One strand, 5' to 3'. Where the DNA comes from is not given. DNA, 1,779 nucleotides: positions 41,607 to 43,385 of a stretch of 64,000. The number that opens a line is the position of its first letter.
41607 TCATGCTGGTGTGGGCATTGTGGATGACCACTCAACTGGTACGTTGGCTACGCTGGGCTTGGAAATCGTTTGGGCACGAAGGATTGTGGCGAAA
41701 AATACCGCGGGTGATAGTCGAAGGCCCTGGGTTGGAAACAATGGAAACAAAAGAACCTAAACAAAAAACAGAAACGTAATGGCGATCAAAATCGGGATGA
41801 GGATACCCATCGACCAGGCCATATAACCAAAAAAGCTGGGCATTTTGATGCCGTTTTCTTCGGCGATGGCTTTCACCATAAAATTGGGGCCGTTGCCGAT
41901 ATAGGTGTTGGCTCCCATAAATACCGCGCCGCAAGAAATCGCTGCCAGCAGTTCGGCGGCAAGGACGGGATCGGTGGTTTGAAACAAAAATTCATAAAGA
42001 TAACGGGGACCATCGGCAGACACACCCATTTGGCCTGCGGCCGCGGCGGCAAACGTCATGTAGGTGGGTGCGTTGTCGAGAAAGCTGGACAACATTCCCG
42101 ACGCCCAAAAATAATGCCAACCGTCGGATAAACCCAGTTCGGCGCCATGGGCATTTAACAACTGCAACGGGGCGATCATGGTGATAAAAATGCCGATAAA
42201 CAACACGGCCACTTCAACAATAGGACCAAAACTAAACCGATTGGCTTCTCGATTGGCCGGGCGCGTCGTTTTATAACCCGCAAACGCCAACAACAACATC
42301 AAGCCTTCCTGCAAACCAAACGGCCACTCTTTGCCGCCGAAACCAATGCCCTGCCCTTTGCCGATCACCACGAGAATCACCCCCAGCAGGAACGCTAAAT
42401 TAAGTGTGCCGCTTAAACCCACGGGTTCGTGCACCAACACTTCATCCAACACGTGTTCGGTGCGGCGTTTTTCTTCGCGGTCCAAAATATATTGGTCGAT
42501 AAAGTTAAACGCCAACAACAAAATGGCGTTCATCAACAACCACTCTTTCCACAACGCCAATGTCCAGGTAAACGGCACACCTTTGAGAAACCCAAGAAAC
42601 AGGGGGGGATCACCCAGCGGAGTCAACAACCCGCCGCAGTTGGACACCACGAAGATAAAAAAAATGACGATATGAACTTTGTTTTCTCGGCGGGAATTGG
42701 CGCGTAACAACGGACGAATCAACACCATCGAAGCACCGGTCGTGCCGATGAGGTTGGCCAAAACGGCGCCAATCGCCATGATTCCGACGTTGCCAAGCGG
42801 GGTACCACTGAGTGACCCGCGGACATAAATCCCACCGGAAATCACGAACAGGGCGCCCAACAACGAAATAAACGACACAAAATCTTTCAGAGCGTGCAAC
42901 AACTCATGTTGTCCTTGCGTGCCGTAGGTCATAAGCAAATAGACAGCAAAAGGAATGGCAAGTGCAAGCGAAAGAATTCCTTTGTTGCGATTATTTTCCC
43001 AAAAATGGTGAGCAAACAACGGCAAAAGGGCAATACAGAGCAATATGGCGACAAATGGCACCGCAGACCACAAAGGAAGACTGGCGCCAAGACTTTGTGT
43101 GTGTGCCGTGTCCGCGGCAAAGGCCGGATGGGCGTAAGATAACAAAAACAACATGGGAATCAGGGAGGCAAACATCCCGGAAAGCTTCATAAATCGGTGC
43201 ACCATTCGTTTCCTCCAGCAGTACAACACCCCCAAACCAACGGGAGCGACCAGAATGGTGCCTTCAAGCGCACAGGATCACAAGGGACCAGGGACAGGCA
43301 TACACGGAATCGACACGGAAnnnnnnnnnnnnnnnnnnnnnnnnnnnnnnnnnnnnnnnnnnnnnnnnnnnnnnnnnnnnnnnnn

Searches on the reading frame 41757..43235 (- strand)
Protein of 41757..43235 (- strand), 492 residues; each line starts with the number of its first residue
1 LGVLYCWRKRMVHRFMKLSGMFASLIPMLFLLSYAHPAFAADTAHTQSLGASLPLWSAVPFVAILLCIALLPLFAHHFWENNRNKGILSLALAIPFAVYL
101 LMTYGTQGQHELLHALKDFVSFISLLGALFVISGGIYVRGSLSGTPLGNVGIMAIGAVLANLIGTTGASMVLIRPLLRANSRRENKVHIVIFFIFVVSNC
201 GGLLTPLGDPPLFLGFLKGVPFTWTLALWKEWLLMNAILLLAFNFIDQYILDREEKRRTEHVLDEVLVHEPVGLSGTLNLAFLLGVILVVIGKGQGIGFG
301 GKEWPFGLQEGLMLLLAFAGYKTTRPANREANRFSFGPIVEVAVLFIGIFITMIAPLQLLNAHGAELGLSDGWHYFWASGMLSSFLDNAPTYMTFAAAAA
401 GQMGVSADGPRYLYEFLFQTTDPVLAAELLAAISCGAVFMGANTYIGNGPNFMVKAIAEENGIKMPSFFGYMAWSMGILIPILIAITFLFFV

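Call 9: search_protein_families(library=pfam, proteins=[window:41757-43235:-], max_evalue=0.001)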
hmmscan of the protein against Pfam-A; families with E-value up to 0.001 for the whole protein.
window:41757-43235:- (492 aa): 2 families
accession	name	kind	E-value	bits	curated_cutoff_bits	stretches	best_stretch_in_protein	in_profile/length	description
PF16980.11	CitMHS_2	-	6.1e-158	526.6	25.7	1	51-491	2-448/448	Putative citrate transport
PF03600.22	CitMHS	-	1.7e-08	34.4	31.9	1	150-402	81-317/336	Citrate transporter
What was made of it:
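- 41757..43205 (-): CitMHS_2 transporter gene, 115 bp downstream on the same strand. The adjacency is conserved in the ortholog. A conserved 16-nt block, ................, lies at 43255-43270. CitMHS_2 E 6e-158 (call 9).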
